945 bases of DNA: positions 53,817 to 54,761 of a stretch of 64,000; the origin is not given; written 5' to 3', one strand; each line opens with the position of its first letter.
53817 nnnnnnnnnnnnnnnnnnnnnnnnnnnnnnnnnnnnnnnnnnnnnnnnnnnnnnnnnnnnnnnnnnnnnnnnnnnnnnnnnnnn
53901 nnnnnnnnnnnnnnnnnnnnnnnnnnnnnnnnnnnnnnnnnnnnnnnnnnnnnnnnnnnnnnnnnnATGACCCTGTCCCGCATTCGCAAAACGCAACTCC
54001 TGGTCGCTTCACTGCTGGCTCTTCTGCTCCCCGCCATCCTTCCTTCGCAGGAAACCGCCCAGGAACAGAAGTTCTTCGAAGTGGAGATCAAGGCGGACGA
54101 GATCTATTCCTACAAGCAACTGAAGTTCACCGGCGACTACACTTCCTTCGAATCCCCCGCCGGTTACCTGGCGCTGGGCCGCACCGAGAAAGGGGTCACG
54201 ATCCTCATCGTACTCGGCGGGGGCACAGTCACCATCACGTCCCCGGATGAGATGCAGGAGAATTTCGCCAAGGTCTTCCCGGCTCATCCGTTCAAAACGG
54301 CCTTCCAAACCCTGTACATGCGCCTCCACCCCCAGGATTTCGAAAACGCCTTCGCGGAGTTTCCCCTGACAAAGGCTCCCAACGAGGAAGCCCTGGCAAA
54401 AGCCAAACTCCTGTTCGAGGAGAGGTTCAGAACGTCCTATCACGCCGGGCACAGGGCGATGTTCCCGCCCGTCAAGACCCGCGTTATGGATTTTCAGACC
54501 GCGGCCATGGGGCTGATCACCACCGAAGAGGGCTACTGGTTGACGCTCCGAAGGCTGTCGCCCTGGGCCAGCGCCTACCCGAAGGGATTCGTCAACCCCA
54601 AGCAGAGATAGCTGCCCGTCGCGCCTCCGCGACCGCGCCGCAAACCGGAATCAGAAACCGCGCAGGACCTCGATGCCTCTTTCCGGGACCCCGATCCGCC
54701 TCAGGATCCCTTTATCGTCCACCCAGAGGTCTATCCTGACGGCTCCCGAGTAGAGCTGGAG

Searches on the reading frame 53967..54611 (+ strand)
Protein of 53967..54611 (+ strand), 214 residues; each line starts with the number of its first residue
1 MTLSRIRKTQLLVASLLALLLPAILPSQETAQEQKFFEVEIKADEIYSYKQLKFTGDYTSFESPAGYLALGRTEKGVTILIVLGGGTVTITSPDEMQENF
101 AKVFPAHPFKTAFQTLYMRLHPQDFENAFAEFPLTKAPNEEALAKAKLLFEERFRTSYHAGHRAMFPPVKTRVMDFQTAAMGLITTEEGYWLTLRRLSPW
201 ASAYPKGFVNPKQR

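Call 12: search_protein_families(library=pfam, proteins=[window:53967-54611:+], max_evalue=0.01)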
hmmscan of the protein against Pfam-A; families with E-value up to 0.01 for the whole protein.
window:53967-54611:+ (214 aa): 0 families

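Call 13: find_encoding_contigs(protein=window:53967-54611:+, flank=10000, max_places=10)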
Protein window:53967-54611:+ (214 aa): 3 contigs read that carry it; 1 place shown.
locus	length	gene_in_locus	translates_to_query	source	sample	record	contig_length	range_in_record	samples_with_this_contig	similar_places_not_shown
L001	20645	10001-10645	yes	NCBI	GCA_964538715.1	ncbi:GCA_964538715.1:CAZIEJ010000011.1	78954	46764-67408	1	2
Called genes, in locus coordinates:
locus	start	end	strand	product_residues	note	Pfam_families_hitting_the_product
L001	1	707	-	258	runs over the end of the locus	PF20260:PUA_4, PF04452:Methyltrans_RNA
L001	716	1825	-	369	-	PF00226:DnaJ, PF01556:DnaJ_C, PF00684:DnaJ_CXXCXGXG, PF27439:DnaJ_C_2 (weak)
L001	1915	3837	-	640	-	PF00012:HSP70, PF06723:MreB_Mbl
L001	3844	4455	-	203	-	PF01025:GrpE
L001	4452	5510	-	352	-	PF03444:WHD_HrcA (weak), PF01628:HrcA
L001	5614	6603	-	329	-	PF02423:OCD_Mu_crystall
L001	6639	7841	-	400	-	PF00155:Aminotran_1_2, PF01041:DegT_DnrJ_EryC1 (weak)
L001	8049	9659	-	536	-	PF00089:Trypsin, PF13365:Trypsin_2, PF00595:PDZ (faint), PF13180:PDZ_2, PF17820:PDZ_6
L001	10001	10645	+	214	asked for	-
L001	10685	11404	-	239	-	-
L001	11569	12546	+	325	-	PF03320:FBPase_glpX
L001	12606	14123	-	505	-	PF19864:Radical_SAM_N2, PF04055:Radical_SAM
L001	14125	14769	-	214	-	PF04055:Radical_SAM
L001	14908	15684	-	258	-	PF00481:PP2C, PF13672:PP2C_2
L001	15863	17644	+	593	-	PF24161:CCDC39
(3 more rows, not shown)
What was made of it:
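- The window comes from a metagenome-assembled genome (call 13). The exact 214-aa protein is on record on three contigs with mostly the same neighbours (call 13).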

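Call 15: find_homologous_proteins(query=window:53967-54611:+, max_evalue=0.001)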
Query window:53967-54611:+ (214 aa): 52 proteins with E <= 0.001 among 945 candidates.
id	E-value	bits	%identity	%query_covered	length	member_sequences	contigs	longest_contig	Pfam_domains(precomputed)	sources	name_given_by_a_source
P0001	3.6e-137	473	100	100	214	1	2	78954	-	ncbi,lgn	-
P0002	1.1e-78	282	62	91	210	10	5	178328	-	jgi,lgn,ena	jgi:hypothetical protein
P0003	4.7e-75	270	61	88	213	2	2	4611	-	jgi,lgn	-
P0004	9.4e-75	269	62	88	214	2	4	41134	-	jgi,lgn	jgi:hypothetical protein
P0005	1.3e-74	268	60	95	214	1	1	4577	-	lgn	-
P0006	1.7e-74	268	61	89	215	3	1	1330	-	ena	-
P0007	8.0e-74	266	59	88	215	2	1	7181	-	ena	-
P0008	1.4e-73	265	60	90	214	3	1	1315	-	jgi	-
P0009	3.6e-73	264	64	86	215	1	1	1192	-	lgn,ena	-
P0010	4.2e-73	264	62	86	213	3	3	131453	-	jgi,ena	-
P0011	1.2e-72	262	59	93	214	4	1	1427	-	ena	-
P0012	3.8e-72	260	58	87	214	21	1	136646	-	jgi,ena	-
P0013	4.1e-72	260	58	95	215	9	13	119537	-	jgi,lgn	jgi:hypothetical protein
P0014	5.4e-72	260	59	94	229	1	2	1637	-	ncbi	-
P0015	1.6e-71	258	57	95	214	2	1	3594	-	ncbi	-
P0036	6.2e-67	243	57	94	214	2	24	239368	-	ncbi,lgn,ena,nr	ncbi:MAG: hypothetical protein LAP85_00215 [Acidobacteriia bacterium]|nr:hypothetical protein [Terri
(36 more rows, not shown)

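Call 16: find_encoding_contigs(protein=P0002, flank=4000, max_places=3)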
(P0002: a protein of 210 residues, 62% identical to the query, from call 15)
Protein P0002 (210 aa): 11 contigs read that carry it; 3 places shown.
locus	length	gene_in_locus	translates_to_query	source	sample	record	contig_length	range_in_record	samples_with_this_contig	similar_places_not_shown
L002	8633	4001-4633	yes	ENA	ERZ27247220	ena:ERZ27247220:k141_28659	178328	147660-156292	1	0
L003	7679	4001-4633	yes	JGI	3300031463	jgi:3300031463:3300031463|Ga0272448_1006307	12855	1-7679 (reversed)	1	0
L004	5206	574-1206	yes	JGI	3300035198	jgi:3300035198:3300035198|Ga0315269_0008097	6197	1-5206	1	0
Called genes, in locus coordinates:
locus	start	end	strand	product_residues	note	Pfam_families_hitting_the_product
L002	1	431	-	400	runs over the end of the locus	PF00155:Aminotran_1_2, PF01041:DegT_DnrJ_EryC1 (weak)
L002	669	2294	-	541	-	PF00089:Trypsin, PF13365:Trypsin_2, PF13180:PDZ_2, PF00595:PDZ (weak), PF17820:PDZ_6, PF13180:PDZ_2 (weak), PF17820:PDZ_6 (weak)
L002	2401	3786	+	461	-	PF01541:GIY-YIG (weak)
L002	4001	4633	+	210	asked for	-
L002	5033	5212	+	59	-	-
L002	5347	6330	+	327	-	PF04055:Radical_SAM, PF16199:Radical_SAM_C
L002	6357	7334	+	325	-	PF03069:FmdA_AmdA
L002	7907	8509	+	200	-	-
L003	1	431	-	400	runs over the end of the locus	PF00155:Aminotran_1_2, PF01041:DegT_DnrJ_EryC1 (weak)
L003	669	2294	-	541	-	PF00089:Trypsin, PF13365:Trypsin_2, PF13180:PDZ_2, PF00595:PDZ (weak), PF17820:PDZ_6, PF13180:PDZ_2 (weak), PF17820:PDZ_6 (weak)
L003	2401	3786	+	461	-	PF01541:GIY-YIG (weak)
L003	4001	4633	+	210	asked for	-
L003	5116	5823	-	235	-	-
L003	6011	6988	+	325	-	PF03320:FBPase_glpX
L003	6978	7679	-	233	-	?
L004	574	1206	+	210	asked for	-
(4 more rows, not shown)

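Call 17: find_encoding_contigs(protein=P0010, flank=4000, max_places=2)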
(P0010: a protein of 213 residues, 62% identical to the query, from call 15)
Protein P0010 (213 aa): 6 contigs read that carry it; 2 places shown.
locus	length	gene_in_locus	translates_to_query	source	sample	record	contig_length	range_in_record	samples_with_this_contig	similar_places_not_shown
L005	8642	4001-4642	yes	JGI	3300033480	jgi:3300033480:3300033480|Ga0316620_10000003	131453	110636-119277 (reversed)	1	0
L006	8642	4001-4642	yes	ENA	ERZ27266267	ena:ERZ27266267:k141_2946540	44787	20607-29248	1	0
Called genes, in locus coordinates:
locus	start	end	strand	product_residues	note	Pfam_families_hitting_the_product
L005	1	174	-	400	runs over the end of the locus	PF00155:Aminotran_1_2, PF01041:DegT_DnrJ_EryC1 (weak)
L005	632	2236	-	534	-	PF00089:Trypsin, PF13365:Trypsin_2, PF00595:PDZ (faint), PF13180:PDZ_2, PF17820:PDZ_6 (weak)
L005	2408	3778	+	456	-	PF01541:GIY-YIG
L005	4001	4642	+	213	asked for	-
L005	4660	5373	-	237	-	-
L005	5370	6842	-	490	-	PF19864:Radical_SAM_N2, PF04055:Radical_SAM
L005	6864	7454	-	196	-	PF04055:Radical_SAM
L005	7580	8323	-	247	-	PF00481:PP2C, PF13672:PP2C_2, PF07228:SpoIIE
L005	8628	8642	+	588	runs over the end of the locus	-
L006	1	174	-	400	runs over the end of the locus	PF00155:Aminotran_1_2, PF01041:DegT_DnrJ_EryC1 (weak)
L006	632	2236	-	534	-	PF00089:Trypsin, PF13365:Trypsin_2, PF00595:PDZ (faint), PF13180:PDZ_2, PF17820:PDZ_6 (weak)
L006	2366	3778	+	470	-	PF01541:GIY-YIG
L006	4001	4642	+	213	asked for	-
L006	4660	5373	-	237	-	-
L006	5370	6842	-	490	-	PF19864:Radical_SAM_N2, PF04055:Radical_SAM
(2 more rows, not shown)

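Call 18: find_encoding_contigs(protein=P0004, flank=4000, max_places=2)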
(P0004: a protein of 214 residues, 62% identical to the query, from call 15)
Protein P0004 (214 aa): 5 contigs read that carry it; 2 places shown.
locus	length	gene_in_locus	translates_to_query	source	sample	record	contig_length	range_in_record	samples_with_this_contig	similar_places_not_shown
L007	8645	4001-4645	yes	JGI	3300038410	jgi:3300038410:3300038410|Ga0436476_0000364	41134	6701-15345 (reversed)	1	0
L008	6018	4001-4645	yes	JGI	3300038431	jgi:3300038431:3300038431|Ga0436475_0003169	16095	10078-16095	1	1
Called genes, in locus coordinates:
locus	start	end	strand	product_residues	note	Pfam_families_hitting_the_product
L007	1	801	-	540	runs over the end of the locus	PF00089:Trypsin, PF13365:Trypsin_2, PF00595:PDZ (faint), PF13180:PDZ_2, PF17820:PDZ_6, PF13180:PDZ_2, PF17820:PDZ_6 (weak)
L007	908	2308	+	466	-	PF01541:GIY-YIG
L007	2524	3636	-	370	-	PF05222:AlaDh_PNT_N, PF01262:AlaDh_PNT_C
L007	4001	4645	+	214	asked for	-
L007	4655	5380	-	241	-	-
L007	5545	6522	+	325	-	PF03320:FBPase_glpX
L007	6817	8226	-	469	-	PF19864:Radical_SAM_N2, PF04055:Radical_SAM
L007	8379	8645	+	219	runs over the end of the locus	-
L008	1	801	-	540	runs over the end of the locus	PF00089:Trypsin, PF13365:Trypsin_2, PF00595:PDZ (faint), PF13180:PDZ_2, PF17820:PDZ_6, PF13180:PDZ_2, PF17820:PDZ_6 (weak)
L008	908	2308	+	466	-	PF01541:GIY-YIG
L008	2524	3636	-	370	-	PF05222:AlaDh_PNT_N, PF01262:AlaDh_PNT_C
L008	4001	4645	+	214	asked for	-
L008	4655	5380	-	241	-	-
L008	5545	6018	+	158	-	?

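Call 19: find_encoding_contigs(protein=P0036, flank=4000, max_places=2)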
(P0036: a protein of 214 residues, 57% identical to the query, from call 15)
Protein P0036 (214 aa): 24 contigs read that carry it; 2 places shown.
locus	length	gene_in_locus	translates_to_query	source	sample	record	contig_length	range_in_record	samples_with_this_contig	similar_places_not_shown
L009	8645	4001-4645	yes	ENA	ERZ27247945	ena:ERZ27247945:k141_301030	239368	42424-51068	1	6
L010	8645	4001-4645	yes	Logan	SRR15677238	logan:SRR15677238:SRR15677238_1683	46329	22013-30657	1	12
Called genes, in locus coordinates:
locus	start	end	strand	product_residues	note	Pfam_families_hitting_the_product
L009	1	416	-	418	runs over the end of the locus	PF00155:Aminotran_1_2, PF01041:DegT_DnrJ_EryC1 (weak)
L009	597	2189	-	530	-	PF00089:Trypsin, PF13365:Trypsin_2, PF13180:PDZ_2, PF00595:PDZ, PF17820:PDZ_6 (weak)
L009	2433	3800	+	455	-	PF01541:GIY-YIG (weak)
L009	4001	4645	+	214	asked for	-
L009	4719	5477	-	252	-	-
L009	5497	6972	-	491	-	PF19864:Radical_SAM_N2, PF04055:Radical_SAM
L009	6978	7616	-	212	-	PF04055:Radical_SAM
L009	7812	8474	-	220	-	PF00481:PP2C (weak), PF07228:SpoIIE (weak), PF13672:PP2C_2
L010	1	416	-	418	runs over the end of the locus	PF00155:Aminotran_1_2, PF01041:DegT_DnrJ_EryC1 (weak)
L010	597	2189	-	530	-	PF00089:Trypsin, PF13365:Trypsin_2, PF13180:PDZ_2, PF00595:PDZ, PF17820:PDZ_6 (weak)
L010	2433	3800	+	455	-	PF01541:GIY-YIG (weak)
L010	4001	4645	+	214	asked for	-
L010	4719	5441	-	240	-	-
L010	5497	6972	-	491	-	PF19864:Radical_SAM_N2, PF04055:Radical_SAM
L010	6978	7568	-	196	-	PF04055:Radical_SAM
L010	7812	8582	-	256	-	PF00481:PP2C, PF13672:PP2C_2, PF07228:SpoIIE (weak)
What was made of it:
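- Nine loci, L002-L010, from four distinct relatives (214-aa protein 57-62% identical) were examined (calls 16-19). The two sides of the junction are syntenic neighbours in the right order and orientation (calls 16-19).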

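Call 71: search_protein_families(library=ncbifam, proteins=[L002:2401-3786:+], max_evalue=0.001)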
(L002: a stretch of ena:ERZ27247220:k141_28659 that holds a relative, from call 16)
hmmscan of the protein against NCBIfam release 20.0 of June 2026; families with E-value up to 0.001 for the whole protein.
L002:2401-3786:+ (461 aa): 15 families
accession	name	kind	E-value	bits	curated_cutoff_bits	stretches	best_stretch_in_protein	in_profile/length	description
NF005906.0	PRK07883.1-4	equivalog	1.7e-26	92.7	495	1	207-334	164-295/563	DEDD exonuclease domain-containing protein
NF005907.0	PRK07883.1-5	equivalog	1.9e-25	89.3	454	1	244-339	220-314/584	DEDD exonuclease domain-containing protein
NF005905.0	PRK07883.1-3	equivalog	3.8e-24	85.2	508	1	167-337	141-308/581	DEDD exonuclease domain-containing protein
TIGR00194.1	uvrC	equivalog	5.2e-24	84.8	285.45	1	248-331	5-86/574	excinuclease ABC subunit UvrC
NF011260.0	PRK14666.1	equivalog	2.3e-18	66.3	649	1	247-331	5-89/698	excinuclease ABC subunit C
NF005903.0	PRK07883.1-1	equivalog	4.1e-18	65.2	1038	1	166-337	162-330/642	DEDD exonuclease domain-containing protein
NF001824.0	PRK00558.1-5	equivalog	1.3e-17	63.5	451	1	249-331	12-94/652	excinuclease ABC subunit UvrC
NF011263.0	PRK14669.1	equivalog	7.9e-17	61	1108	1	247-331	6-90/624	excinuclease ABC subunit C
NF005904.0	PRK07883.1-2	equivalog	8.4e-16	57.4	969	1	245-339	223-316/584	DEDD exonuclease domain-containing protein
NF011262.0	PRK14668.1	equivalog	1.9e-14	53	544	1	246-332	8-90/577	excinuclease ABC subunit C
NF011264.0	PRK14670.1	equivalog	1.9e-12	46.2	1021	1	248-331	12-93/602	excinuclease ABC subunit C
NF011261.0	PRK14667.1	equivalog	2.1e-12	46.4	818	1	245-332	7-92/567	excinuclease ABC subunit C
NF007833.0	PRK10545.1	equivalog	4.6e-12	45.7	367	1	245-333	25-109/289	excinuclease Cho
NF011266.0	PRK14672.1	equivalog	2.1e-08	33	1504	1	252-331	19-96/691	excinuclease ABC subunit C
TIGR01453.1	grpIintron_endo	subfamily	0.00017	21.7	56.05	1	256-295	3-43/215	group I intron endonuclease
